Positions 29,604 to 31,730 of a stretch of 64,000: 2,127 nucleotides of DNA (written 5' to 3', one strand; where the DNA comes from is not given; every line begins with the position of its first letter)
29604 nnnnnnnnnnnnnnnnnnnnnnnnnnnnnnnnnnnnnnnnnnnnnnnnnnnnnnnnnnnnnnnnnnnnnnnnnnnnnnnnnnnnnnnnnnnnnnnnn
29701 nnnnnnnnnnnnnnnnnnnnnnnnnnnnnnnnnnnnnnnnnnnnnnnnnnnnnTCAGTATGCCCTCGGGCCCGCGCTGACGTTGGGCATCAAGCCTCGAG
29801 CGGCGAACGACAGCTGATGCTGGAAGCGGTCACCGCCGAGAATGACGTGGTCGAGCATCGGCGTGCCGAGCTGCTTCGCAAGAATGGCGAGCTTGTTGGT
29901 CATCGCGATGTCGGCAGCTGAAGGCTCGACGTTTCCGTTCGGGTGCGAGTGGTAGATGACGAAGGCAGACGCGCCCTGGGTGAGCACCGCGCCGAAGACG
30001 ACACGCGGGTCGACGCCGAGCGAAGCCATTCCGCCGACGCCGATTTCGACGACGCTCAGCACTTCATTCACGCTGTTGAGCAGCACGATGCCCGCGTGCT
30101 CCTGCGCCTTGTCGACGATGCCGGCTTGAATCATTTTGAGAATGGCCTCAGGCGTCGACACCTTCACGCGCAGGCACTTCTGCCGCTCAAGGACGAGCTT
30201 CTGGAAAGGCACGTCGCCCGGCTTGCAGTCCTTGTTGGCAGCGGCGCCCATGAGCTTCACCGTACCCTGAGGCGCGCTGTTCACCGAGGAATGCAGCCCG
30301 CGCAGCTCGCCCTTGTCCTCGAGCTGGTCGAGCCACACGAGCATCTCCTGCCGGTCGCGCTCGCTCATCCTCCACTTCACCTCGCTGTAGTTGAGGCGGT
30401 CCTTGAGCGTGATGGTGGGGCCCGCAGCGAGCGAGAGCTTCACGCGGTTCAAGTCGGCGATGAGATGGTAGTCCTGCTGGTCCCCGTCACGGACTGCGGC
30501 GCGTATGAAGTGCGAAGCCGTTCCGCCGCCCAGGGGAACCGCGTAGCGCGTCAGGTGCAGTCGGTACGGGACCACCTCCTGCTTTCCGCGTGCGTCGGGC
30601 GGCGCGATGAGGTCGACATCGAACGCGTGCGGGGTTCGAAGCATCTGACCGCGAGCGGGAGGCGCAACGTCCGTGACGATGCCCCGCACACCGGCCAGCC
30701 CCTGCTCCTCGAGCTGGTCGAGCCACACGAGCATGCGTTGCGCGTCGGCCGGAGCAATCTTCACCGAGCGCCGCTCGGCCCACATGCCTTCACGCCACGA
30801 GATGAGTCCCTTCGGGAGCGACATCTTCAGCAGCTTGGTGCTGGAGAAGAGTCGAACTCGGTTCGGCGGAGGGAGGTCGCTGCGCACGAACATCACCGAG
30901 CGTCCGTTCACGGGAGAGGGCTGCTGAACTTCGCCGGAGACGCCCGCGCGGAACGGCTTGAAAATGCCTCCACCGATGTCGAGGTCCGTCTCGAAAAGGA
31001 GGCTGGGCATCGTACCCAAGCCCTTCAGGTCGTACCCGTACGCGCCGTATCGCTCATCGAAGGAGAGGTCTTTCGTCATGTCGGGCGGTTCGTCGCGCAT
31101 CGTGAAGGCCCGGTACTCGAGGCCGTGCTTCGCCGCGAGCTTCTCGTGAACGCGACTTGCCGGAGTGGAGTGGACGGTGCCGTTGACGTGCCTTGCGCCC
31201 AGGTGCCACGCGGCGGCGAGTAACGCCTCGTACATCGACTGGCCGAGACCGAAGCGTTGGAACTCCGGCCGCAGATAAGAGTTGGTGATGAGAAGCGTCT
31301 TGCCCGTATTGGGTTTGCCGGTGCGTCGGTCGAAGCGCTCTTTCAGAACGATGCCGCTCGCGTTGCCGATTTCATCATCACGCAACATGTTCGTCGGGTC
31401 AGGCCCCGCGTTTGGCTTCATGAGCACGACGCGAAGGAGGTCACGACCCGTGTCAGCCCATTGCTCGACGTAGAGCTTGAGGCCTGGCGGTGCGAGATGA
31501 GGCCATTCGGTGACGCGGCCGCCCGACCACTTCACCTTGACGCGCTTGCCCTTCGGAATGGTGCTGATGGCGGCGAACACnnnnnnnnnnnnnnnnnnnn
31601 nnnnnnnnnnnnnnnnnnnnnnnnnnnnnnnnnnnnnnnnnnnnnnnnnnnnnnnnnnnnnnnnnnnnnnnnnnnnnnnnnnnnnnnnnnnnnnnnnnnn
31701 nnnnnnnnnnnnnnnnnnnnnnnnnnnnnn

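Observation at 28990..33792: Polyvalent-protein-like cluster: transglutaminase-like peptidase plus two paralogous multidomain proteins (GNAT-like, repeat modules, RadC/JAB)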

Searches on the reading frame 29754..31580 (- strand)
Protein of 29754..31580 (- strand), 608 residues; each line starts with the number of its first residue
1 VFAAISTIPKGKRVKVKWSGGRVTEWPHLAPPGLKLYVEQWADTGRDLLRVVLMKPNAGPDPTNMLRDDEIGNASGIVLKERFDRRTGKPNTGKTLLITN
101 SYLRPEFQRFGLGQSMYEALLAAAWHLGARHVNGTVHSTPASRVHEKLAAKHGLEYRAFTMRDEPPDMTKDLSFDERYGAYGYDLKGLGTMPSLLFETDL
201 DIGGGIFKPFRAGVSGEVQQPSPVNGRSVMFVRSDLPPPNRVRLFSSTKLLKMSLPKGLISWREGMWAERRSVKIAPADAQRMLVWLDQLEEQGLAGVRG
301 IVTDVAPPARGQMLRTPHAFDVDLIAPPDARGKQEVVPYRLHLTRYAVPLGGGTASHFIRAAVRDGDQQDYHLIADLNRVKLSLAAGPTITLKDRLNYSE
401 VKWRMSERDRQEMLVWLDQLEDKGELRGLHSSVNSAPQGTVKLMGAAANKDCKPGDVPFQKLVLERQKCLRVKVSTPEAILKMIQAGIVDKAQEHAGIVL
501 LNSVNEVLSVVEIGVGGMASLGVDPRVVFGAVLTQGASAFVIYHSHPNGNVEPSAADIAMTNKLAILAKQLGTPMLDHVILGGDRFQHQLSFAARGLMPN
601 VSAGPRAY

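Call 3: search_protein_families(library=pfam, proteins=[window:29754-31580:-], max_evalue=0.1)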
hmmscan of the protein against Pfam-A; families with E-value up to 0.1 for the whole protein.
window:29754-31580:- (608 aa): 4 families
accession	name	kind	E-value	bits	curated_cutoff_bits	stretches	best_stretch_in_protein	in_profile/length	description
PF04002.20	RadC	-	5.1e-27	94.6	22.1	1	475-596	2-120/121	RadC-like JAB domain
PF14464.11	Prok-JAB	-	2.6e-06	27.7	25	1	490-565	15-94/114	Prokaryotic homologs of the JAB domain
PF00583.31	Acetyltransf_1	-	0.00051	20.7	20.7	1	88-148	55-114/116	Acetyltransferase (GNAT) family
PF05194.17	UreE_C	-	0.041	14.6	23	1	119-139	13-33/87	UreE urease accessory protein, C-terminal domain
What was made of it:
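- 31011..31523 (-): B GNAT-like acetyltransferase domain (QRFGLG acetyl-CoA-type motif). Acetyltransf_1 E=5e-4, at the cutoff (call 3).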

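Call 4: search_protein_families(library=phrogs, proteins=[window:29754-31580:-], max_evalue=0.01)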
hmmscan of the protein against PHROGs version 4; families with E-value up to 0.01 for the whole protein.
window:29754-31580:- (608 aa): 3 families
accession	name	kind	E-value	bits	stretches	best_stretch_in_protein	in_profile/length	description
phrog_10276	-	DNA, RNA and nucleotide metabolism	5.2e-23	82.8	1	471-585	26-143/153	DNA repair protein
phrog_35166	-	unknown function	0.0011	19.1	1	493-563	18-87/322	-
phrog_5556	-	tail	0.003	18.4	0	540-561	83-104/148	tail protein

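Call 8: search_dna_similar(query=window:29754-31580:-, collection=phages, mode=protein, max_rows=20)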
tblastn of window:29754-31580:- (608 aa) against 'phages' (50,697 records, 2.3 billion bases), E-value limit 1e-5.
Records with a match: 12; places in all: 12; records where one place covers at least 80% of the query: 0.
Best place of each record, by identity: <60% 12.
By first word of the organism name: Bacteriophage 3; Listeria 3; Microcystis 2; Pseudoalteromonas 1; Staphylococcus 1; Myxococcus 1; Geobacillus 1.
By host as written in the record: - 3; Listeria monocytogenes 3; Microcystis sp. 2; Pseudoalteromonas sp. KB12-38 1; Staphylococcus aureus 1; Myxococcus sp. 1; Geobacillus stearothermophilus ATCC 10149 1.
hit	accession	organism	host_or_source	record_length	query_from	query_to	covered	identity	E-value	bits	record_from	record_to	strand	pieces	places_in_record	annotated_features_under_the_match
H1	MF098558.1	Pseudoalteromonas phage KB12-38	Pseudoalteromonas sp. KB12-38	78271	460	598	23%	31.7%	3e-10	69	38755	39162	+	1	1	hypothetical protein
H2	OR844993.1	Staphylococcus phage SA 1306 Kay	Staphylococcus aureus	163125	471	586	19%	36.2%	8e-10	68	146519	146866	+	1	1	record has no annotation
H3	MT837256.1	Bacteriophage sp.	human fecal samples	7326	480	600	20%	33.1%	2e-8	64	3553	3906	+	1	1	record has no annotation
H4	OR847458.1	Listeria phage LM 4-11-1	Listeria monocytogenes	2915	471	586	19%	33.6%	1e-9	67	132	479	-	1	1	record has no annotation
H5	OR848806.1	Listeria phage LM 4-14-1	Listeria monocytogenes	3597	471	586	19%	33.6%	1e-9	67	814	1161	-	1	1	record has no annotation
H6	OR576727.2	Myxococcus phage Mx1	Myxococcus sp.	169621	85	186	17%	36.1%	5e-7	59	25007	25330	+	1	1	NUDIX hydrolase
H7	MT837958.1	Bacteriophage sp.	human fecal samples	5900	471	586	19%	31.0%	1e-6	57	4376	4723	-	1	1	record has no annotation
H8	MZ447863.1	Microcystis phage Mea-Yong924-1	Microcystis sp.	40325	513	605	15%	37.5%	5e-6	56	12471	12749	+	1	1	DNA repair protein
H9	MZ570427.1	Microcystis phage Mae-Yong924-2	Microcystis sp.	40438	513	605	15%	37.5%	5e-6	56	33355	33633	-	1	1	RadC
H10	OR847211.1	Listeria phage LM 4-11-1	Listeria monocytogenes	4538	490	598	18%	30.3%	2e-6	57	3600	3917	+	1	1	record has no annotation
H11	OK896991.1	Geobacillus phage GR1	Geobacillus stearothermophilus ATCC ...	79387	516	586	12%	35.2%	8e-7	59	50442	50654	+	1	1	UPF0758 family protein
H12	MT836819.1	Bacteriophage sp.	human fecal samples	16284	514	599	14%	28.7%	1e-6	58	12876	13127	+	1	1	record has no annotation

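Call 12: find_homologous_proteins(query=window:29754-31580:-, max_evalue=0.001)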
Query window:29754-31580:- (608 aa): 5 proteins with E <= 0.001 among 8000 candidates.
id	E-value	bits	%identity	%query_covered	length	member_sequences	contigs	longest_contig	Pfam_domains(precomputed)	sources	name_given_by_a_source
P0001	8.5e-76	274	51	31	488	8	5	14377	PF13508.14,PF08445.17,PF14542.13,PF00583.32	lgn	-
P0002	1.3e-19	88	32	30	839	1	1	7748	PF13302.14,PF13508.14,PF00583.32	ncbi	-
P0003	9.0e-10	56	44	13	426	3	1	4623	-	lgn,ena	-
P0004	1.3e-9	55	40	16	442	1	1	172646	-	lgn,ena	-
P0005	4.5e-9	54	47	13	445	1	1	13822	-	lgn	-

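Call 14: find_encoding_contigs(protein=P0001, flank=10000, max_places=5)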
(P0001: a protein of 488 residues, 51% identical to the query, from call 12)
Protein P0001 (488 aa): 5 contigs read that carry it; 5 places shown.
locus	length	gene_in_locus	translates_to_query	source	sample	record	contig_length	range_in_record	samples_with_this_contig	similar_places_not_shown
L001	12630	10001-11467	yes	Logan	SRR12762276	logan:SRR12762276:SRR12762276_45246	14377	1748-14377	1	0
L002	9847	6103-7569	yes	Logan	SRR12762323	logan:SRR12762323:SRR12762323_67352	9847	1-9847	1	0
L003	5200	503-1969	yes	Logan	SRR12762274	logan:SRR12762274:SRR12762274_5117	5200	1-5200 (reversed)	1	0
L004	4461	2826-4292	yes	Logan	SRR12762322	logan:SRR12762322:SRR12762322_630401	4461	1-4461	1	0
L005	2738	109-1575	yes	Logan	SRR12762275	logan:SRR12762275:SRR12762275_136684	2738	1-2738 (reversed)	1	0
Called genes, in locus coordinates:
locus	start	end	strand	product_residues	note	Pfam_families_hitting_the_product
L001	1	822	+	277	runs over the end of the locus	PF01935:DUF87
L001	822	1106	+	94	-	-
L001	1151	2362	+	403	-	-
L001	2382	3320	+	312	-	PF04542:Sigma70_r2, PF04545:Sigma70_r4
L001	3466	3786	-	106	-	-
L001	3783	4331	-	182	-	-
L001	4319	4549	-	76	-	-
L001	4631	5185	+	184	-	-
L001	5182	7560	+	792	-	-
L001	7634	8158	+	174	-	-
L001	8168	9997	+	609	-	-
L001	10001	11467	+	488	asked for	PF08445:FR47 (faint), PF00583:Acetyltransf_1 (faint), PF13508:Acetyltransf_7 (faint), PF14542:Acetyltransf_CG (faint)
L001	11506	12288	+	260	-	PF01841:Transglut_core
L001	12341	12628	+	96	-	?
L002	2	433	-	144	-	?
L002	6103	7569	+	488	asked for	PF08445:FR47 (faint), PF00583:Acetyltransf_1 (faint), PF13508:Acetyltransf_7 (faint), PF14542:Acetyltransf_CG (faint)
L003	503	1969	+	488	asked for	PF08445:FR47 (faint), PF00583:Acetyltransf_1 (faint), PF13508:Acetyltransf_7 (faint), PF14542:Acetyltransf_CG (faint)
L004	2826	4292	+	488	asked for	PF08445:FR47 (faint), PF00583:Acetyltransf_1 (faint), PF13508:Acetyltransf_7 (faint), PF14542:Acetyltransf_CG (faint)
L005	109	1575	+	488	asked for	PF08445:FR47 (faint), PF00583:Acetyltransf_1 (faint), PF13508:Acetyltransf_7 (faint), PF14542:Acetyltransf_CG (faint)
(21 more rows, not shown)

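Call 15: find_encoding_contigs(protein=P0004, flank=10000, max_places=3)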
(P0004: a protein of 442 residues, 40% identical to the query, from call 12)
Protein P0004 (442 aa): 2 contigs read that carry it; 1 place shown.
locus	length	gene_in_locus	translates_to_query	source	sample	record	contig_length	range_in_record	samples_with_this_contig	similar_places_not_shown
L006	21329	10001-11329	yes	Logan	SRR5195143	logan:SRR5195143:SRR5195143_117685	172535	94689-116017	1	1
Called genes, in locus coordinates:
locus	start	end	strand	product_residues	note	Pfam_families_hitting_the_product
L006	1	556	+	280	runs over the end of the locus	-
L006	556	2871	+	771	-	PF00293:NUDIX, PF00454:PI3_PI4_kinase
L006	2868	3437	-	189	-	-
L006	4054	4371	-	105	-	-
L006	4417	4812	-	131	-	-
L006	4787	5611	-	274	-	-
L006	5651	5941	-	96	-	-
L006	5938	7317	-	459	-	PF18127:NAMPT_N, PF04095:NAPRTase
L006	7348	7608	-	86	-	-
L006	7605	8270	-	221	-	PF01467:CTP_transf_like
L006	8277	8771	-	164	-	-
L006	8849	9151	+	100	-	-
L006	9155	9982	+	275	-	-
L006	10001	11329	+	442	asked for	-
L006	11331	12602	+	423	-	-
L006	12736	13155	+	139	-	-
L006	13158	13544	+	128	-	-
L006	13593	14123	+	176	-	-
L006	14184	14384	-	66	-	-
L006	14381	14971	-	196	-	PF18143:HAD_SAK_2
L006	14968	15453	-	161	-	-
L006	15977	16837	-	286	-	PF21448:DNMK (weak)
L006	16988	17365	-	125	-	-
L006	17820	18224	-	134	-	PF24203:Phage_ProQ_C_like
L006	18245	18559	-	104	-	PF26820:Phage_T4_Y00F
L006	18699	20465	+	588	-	PF18182:mCpol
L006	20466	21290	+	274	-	-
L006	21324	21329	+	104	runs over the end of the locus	-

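Call 27: get_annotated_region(hit=H6, flank=8000)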
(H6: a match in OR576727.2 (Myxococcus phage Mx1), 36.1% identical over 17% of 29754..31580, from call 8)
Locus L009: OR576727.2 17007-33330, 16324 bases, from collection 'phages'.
description: Myxococcus phage Mx1, complete genome.
organism: Myxococcus phage Mx1 (NCBI taxid 2994995)
taxonomy: Viruses; Duplodnaviria; Heunggongvirae; Uroviricota; Caudoviricetes
host: Myxococcus sp.; source: cow dung; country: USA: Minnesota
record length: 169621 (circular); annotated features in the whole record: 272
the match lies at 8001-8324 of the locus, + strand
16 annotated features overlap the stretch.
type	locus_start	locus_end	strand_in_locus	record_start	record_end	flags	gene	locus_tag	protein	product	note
CDS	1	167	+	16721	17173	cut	-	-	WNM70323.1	hypothetical protein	-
CDS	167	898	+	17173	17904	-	-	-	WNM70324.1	nucleotide cyclase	-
CDS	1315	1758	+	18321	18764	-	-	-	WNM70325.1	hypothetical protein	-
CDS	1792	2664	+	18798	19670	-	-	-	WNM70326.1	hypothetical protein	-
CDS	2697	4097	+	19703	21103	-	-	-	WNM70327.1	major capsid protein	-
CDS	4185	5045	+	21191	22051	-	-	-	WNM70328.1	thymidylate synthase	-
CDS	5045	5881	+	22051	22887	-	-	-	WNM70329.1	deoxynucleoside monophosphate kinase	-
CDS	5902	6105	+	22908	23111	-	-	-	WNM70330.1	hypothetical protein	-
CDS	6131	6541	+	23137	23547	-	-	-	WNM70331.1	hypothetical protein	-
CDS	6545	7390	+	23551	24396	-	-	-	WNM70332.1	hypothetical protein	-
CDS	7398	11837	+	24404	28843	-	-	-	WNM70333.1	NUDIX hydrolase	-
CDS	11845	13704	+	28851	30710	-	-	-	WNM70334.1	kinase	-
CDS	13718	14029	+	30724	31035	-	-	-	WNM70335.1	hypothetical protein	-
CDS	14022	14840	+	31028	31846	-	-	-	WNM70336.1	hypothetical protein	-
CDS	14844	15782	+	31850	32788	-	-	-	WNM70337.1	hypothetical protein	-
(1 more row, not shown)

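Call 29: search_protein_families(library=pfam, proteins=[L009:7398-11837:+, L009:11845-13704:+, P0002, P0004, L001:5182-7560:+, L001:8168-9997:+, L001:7634-8158:+, L001:4631-5185:+], max_evalue=0.01)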
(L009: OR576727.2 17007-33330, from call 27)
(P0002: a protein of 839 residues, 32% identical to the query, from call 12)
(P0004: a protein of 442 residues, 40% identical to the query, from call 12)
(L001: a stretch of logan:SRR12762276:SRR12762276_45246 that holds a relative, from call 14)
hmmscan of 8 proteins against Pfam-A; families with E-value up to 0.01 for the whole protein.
L009:7398-11837:+ (1479 aa): 6 families
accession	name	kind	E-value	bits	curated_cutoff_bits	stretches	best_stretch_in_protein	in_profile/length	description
PF00293.34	NUDIX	-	6.7e-22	78.4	21.1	1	923-1033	3-122/134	NUDIX domain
PF18760.7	ART-PolyVal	-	2.8e-16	61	31.2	1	649-896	5-137/140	ADP-Ribosyltransferase in polyvalent proteins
PF00583.31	Acetyltransf_1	-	4.5e-05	24.1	20.7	1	156-271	8-115/116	Acetyltransferase (GNAT) family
PF14815.12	NUDIX_4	-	4.7e-05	23.6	35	1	929-1028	3-97/113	NUDIX domain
PF13151.12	DUF3990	-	0.0047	17.1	32.2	0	652-699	2-47/152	Protein of unknown function (DUF3990)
PF24585.1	YunG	-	0.0067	17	27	0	33-98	27-87/116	YunG protein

L009:11845-13704:+ (619 aa): 2 families
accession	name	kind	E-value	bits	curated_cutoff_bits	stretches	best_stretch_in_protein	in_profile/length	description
PF00454.33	PI3_PI4_kinase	-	2.9e-08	34.4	27.1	1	479-531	138-189/241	Phosphatidylinositol 3- and 4-kinase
PF07804.18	HipA_C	-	0.00017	21.8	30.5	0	365-434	5-61/213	HipA-like C-terminal domain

P0002 (839 aa): 6 families
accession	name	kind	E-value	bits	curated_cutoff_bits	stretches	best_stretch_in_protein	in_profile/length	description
PF00583.31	Acetyltransf_1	-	3.9e-10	40.5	20.7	2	558-635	42-116/116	Acetyltransferase (GNAT) family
PF13508.13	Acetyltransf_7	-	2.6e-08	34.6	27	1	349-424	12-83/84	Acetyltransferase (GNAT) domain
PF13302.13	Acetyltransf_3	-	9.5e-06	26.8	25.4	0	329-411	46-127/138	Acetyltransferase (GNAT) domain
PF13673.13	Acetyltransf_10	-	0.0049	17.3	23.6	0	368-426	56-110/128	Acetyltransferase (GNAT) domain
PF14542.12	Acetyltransf_CG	-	0.005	17.4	30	0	579-605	28-54/80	GCN5-related N-acetyl-transferase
PF25014.1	NET2A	-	0.0084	16.4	33.1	0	157-310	46-192/235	NET2A-like domain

P0004 (442 aa): 1 family
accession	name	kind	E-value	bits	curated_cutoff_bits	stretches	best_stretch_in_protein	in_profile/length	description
PF00583.31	Acetyltransf_1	-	0.00072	20.3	20.7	1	196-249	38-93/116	Acetyltransferase (GNAT) family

L001:5182-7560:+ (792 aa): 0 families

L001:8168-9997:+ (609 aa): 0 families

L001:7634-8158:+ (174 aa): 0 families

L001:4631-5185:+ (184 aa): 0 families
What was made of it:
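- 31011..31523 (-): The same subfamily occurs in Mx1 WNM70333, tblastn E=5e-7 (calls 8, 29).
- Link to a protein that carries Pfam's polyvalent-protein ART domain: B's GNAT subfamily occurs in Mx1 WNM70333 together with ART-PolyVal (2.8e-16) and NUDIX (calls 8, 27, 29).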

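Call 46: search_solved_structures(query=window:29754-31580:-, max_evalue=0.01, show_alignments=2)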
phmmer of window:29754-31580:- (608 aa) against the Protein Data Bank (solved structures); distinct sequences matched with E-value up to 0.01: 1.
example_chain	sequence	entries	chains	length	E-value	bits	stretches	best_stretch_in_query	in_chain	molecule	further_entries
2qlc_A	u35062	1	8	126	1.3e-14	56.8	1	472-585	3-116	DNA repair protein radC homolog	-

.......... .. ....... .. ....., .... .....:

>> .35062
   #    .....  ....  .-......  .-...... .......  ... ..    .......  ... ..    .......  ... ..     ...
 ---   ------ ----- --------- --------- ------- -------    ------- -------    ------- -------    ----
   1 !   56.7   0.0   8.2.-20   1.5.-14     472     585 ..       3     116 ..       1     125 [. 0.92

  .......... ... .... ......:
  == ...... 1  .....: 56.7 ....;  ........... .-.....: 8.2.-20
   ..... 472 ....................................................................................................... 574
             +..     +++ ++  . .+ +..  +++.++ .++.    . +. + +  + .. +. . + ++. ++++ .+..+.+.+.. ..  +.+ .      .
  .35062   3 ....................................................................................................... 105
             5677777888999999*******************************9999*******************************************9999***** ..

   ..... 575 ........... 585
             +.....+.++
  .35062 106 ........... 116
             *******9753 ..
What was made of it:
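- On RadC-like JAB domain (PF04002): The alignment to 2qlc shows EH, HSHPNG, PSAAD and LDHVILG (calls 3, 46).
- Checked: B (29754-31580) matches RadC at E=5.1e-27 (residues 475-596) and PDB 2qlc at E=1.3e-14, with the E, HxH and S..D motifs intact (calls 3, 46).
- The JAMM metal-binding motifs are intact (call 46).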

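Call 75: search_protein_families(library=pfam, proteins=[L006:12736-13155:+, L006:11331-12602:+, L006:9155-9982:+], max_evalue=0.05)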
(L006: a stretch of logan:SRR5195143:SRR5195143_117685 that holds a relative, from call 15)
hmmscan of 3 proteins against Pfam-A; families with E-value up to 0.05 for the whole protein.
L006:12736-13155:+ (139 aa): 1 family
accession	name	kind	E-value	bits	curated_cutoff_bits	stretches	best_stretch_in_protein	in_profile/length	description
PF01981.21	PTH2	-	0.0054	17.4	23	0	71-137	47-114/115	Peptidyl-tRNA hydrolase PTH2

L006:11331-12602:+ (423 aa): 0 families

L006:9155-9982:+ (275 aa): 1 family
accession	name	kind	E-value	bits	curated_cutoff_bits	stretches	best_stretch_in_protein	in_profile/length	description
PF16075.10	DUF4815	-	0.0038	16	30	1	143-207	287-348/570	Domain of unknown function (DUF4815)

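Call 87: search_protein_families(library=ncbifam, proteins=[window:29754-31580:-], max_evalue=0.01)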
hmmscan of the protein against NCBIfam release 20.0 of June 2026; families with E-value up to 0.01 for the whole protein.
window:29754-31580:- (608 aa): 3 families
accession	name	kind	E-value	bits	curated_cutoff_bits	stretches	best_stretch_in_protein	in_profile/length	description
NF000642.1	PRK00024.1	equivalog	4.8e-26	91.7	180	1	466-597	83-211/212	RadC family protein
TIGR00608.1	radc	subfamily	1e-23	84.3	133.85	1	464-597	87-217/218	RadC family protein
NF041370.1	desamp_Halo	equivalog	0.006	16.5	130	0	528-559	66-97/133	desampylase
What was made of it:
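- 29793..30158 (-): B RadC-type JAB domain. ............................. conserved (calls 3, 46, 87).
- Closest known: Bacterial RadC. Same: The JAB domain is of the RadC clade, with all catalytic motifs (calls 46, 87).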

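Call 88: search_protein_families(library=padloc, proteins=[window:29754-31580:-], max_evalue=0.01)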
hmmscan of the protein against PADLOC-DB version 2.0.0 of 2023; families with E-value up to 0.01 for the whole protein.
window:29754-31580:- (608 aa): 3 families
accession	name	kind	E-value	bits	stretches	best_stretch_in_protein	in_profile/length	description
PDLC00889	JAB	-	0.0036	14.9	0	543-587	102-145/168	JAB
PDLC00890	JAB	-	0.0066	14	0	544-587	95-137/157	JAB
PDLC00900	JAB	-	0.0069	14.5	0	533-589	83-138/159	JAB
